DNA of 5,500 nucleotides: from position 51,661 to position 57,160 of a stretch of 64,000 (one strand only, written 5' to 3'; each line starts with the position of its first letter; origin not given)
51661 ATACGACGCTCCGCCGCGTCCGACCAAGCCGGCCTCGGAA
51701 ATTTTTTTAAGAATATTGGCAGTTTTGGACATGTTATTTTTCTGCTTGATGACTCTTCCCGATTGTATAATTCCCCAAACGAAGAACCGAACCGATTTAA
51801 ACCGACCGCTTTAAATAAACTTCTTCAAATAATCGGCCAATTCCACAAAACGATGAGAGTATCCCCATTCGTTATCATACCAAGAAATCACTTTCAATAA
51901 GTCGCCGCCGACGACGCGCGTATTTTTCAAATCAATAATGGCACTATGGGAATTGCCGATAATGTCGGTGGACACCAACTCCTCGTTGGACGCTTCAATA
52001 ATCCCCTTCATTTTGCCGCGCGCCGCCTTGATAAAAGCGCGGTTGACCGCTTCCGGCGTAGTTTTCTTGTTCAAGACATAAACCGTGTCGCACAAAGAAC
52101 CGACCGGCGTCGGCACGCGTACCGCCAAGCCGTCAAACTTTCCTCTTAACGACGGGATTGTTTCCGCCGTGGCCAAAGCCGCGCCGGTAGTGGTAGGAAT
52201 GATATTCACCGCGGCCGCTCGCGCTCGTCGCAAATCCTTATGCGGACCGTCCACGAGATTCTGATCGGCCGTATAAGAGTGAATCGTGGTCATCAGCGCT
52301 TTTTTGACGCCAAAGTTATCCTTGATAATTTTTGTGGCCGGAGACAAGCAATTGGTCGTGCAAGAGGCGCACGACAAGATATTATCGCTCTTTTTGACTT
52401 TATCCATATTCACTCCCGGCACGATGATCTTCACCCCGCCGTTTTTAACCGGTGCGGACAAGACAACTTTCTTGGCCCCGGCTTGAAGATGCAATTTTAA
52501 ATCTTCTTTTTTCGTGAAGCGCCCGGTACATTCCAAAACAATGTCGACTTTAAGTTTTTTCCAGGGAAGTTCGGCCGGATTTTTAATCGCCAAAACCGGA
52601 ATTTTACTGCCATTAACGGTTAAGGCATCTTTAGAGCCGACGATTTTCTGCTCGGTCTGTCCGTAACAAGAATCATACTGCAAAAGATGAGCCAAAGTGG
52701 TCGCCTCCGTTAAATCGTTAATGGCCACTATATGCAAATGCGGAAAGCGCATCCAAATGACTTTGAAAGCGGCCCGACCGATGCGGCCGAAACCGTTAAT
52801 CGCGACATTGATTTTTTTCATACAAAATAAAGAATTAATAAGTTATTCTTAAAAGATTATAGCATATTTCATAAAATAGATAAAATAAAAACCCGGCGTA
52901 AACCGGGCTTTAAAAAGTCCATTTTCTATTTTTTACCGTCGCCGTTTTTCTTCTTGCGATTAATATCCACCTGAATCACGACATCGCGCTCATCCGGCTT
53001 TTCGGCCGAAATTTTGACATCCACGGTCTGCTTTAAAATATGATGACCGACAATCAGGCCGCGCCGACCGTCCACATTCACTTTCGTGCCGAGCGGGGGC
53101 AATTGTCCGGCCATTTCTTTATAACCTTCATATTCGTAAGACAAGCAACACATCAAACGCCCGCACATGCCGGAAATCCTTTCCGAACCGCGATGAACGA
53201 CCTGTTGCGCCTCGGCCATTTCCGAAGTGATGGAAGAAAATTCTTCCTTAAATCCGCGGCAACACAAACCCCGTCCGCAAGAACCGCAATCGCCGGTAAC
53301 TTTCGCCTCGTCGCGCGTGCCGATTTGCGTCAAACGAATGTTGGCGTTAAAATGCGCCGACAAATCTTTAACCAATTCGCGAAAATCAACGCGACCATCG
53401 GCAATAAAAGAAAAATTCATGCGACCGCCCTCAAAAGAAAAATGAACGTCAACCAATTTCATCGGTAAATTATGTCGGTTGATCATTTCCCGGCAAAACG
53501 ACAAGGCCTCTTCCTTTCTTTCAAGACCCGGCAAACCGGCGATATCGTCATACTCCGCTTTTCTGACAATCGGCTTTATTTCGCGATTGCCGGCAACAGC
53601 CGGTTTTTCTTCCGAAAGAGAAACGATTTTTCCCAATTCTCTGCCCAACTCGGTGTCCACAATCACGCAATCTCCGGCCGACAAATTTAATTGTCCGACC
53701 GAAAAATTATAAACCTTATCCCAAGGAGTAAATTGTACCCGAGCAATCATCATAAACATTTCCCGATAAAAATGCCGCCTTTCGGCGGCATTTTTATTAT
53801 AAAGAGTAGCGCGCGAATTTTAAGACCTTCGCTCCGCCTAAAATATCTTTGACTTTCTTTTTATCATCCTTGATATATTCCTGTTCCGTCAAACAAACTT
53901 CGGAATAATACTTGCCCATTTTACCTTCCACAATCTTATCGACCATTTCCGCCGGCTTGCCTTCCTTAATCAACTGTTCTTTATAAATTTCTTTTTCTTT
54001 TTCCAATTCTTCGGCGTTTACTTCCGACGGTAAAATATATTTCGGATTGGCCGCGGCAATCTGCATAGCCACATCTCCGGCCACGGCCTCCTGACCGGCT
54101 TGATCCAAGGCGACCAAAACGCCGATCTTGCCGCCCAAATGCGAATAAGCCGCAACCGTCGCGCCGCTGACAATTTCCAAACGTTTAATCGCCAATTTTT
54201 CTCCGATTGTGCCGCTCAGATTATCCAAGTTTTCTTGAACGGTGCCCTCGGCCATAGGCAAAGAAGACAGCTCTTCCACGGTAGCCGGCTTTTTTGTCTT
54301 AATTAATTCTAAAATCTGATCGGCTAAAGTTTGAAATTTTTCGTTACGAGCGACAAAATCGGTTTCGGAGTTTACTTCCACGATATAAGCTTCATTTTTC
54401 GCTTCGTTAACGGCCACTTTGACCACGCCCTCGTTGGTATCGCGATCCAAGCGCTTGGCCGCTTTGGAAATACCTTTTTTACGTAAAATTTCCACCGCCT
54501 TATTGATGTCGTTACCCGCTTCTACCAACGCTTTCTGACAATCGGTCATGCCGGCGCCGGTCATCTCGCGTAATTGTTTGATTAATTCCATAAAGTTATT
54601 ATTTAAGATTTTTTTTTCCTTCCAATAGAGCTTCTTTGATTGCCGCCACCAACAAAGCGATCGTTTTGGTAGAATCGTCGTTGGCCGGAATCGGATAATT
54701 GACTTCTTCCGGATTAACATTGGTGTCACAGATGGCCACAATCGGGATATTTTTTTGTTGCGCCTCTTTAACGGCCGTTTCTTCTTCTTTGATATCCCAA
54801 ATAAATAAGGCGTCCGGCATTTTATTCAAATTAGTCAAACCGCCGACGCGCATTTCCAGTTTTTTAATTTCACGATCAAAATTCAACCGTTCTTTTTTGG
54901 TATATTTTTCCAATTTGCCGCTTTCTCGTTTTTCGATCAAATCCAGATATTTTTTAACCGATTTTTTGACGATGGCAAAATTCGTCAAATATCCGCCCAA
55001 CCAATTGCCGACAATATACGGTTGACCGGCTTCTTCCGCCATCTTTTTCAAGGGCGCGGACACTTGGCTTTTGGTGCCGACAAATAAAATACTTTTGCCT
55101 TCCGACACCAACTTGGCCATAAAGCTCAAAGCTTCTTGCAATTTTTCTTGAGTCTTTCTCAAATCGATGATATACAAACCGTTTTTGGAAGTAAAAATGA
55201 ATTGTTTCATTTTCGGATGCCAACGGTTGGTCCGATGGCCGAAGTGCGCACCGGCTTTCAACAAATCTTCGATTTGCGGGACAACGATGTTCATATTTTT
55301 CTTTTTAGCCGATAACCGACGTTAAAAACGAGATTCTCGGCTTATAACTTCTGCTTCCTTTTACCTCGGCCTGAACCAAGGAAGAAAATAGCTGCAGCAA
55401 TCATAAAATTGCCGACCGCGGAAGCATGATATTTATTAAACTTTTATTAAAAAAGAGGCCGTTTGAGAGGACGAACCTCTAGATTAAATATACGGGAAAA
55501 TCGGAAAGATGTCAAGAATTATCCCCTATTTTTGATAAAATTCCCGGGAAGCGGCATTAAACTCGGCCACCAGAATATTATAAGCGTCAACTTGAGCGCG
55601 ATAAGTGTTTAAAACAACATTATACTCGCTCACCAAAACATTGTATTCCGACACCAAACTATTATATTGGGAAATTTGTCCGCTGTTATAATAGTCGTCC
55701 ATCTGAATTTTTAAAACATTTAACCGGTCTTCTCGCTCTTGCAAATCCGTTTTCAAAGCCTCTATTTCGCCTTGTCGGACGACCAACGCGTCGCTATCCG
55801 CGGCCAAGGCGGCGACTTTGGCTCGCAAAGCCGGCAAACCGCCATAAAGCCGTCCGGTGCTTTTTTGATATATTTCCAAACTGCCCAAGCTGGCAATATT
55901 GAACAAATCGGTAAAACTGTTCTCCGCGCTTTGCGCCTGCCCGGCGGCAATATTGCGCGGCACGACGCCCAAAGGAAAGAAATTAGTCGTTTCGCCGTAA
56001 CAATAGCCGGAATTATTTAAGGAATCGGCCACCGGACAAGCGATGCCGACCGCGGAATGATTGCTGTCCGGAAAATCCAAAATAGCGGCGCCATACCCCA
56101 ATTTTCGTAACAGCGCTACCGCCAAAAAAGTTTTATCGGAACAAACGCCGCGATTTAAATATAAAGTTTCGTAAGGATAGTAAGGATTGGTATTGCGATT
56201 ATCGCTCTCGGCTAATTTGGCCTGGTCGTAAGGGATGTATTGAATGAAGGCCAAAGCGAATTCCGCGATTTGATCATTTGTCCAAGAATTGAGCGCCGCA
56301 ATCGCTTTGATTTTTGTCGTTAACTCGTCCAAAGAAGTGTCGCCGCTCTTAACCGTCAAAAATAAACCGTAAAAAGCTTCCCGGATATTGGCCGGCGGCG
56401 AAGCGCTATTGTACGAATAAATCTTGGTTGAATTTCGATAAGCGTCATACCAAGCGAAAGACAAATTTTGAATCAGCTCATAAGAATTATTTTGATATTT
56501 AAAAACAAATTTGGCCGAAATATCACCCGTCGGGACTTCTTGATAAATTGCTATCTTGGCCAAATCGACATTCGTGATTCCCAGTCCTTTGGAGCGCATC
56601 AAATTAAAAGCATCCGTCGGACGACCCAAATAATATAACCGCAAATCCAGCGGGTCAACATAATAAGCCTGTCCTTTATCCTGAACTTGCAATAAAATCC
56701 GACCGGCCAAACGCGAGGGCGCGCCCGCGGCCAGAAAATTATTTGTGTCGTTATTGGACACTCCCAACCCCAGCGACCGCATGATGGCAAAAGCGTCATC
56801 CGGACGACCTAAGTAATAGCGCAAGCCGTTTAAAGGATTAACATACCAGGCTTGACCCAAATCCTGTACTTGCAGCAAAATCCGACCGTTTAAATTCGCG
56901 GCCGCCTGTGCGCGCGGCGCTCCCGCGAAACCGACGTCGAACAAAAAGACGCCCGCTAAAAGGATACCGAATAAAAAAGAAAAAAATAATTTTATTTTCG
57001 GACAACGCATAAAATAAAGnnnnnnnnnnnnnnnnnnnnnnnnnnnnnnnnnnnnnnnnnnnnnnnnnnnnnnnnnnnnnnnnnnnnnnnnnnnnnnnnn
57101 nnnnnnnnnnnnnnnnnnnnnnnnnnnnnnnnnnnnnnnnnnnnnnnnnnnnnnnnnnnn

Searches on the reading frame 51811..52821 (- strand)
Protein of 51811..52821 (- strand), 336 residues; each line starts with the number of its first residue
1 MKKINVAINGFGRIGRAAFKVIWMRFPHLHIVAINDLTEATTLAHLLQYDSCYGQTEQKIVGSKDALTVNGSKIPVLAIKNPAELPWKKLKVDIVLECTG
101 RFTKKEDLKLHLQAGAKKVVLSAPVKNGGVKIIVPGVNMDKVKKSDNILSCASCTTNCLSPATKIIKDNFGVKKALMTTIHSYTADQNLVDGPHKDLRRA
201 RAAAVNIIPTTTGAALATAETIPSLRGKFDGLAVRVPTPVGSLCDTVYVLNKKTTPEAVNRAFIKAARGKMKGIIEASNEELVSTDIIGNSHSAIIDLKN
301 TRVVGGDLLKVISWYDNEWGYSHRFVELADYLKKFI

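Call 44: search_protein_families(library=pfam, proteins=[window:51811-52821:-], max_evalue=0.0001)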
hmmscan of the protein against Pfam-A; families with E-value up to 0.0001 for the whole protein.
window:51811-52821:- (336 aa): 2 families
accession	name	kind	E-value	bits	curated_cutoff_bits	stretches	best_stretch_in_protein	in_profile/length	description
PF02800.25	Gp_dh_C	-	2.6e-58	196.5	24.4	1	159-315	1-158/158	Glyceraldehyde 3-phosphate dehydrogenase, C-terminal domain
PF00044.30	Gp_dh_N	-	7.7e-35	119.7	31.7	1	4-105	1-101/101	Glyceraldehyde 3-phosphate dehydrogenase, NAD binding domain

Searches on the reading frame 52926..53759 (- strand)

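Call 45: search_protein_families(library=pfam, proteins=[window:52926-53759:-], max_evalue=0.0001)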
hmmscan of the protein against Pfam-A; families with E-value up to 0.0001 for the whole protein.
window:52926-53759:- (277 aa): 1 family
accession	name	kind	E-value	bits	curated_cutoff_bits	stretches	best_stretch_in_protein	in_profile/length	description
PF04468.17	PSP1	-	3.3e-25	88.7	27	1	62-146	1-86/86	PSP1 C-terminal conserved region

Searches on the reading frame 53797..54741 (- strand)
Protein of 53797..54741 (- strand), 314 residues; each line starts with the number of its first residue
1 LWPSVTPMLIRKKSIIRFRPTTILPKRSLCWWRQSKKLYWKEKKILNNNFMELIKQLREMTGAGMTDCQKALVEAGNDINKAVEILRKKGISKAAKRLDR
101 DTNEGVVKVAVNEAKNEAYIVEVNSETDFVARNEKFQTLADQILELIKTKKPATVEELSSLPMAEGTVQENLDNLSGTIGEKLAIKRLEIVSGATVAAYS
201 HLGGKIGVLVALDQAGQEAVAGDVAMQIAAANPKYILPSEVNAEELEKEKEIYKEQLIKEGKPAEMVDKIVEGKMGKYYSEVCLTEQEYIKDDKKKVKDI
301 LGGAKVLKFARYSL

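Call 45: search_protein_families(library=pfam, proteins=[window:53797-54741:-], max_evalue=0.0001)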
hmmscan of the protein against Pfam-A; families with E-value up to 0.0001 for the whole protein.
window:53797-54741:- (314 aa): 3 families
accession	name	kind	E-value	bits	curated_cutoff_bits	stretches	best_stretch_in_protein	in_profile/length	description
PF00889.24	EF_TS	-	1.8e-67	227.3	27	1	118-313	1-201/204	Elongation factor TS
PF25025.1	EF-Ts_N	-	2.7e-05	24.5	33.2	1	52-89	15-53/60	Elongation factor Ts, mitochondrial, N-terminal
PF00627.37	UBA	-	8.7e-05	22.7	22.4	0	54-86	6-37/37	UBA/TS-N domain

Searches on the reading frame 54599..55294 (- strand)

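Call 45: search_protein_families(library=pfam, proteins=[window:54599-55294:-], max_evalue=0.0001)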
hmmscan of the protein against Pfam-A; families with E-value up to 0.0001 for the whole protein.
window:54599-55294:- (231 aa): 1 family
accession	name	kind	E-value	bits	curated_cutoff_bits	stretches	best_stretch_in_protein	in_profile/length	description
PF00318.25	Ribosomal_S2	-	2.6e-81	272.5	26.1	1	11-226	1-216/216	Ribosomal protein S2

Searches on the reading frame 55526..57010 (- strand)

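Call 45: search_protein_families(library=pfam, proteins=[window:55526-57010:-], max_evalue=0.0001)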
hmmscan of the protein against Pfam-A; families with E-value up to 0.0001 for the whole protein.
window:55526-57010:- (494 aa): 1 family
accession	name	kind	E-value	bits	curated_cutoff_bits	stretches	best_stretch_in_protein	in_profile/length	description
PF04473.18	DUF553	-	1.9e-05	24.6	20.5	1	244-322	14-101/140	Transglutaminase-like domain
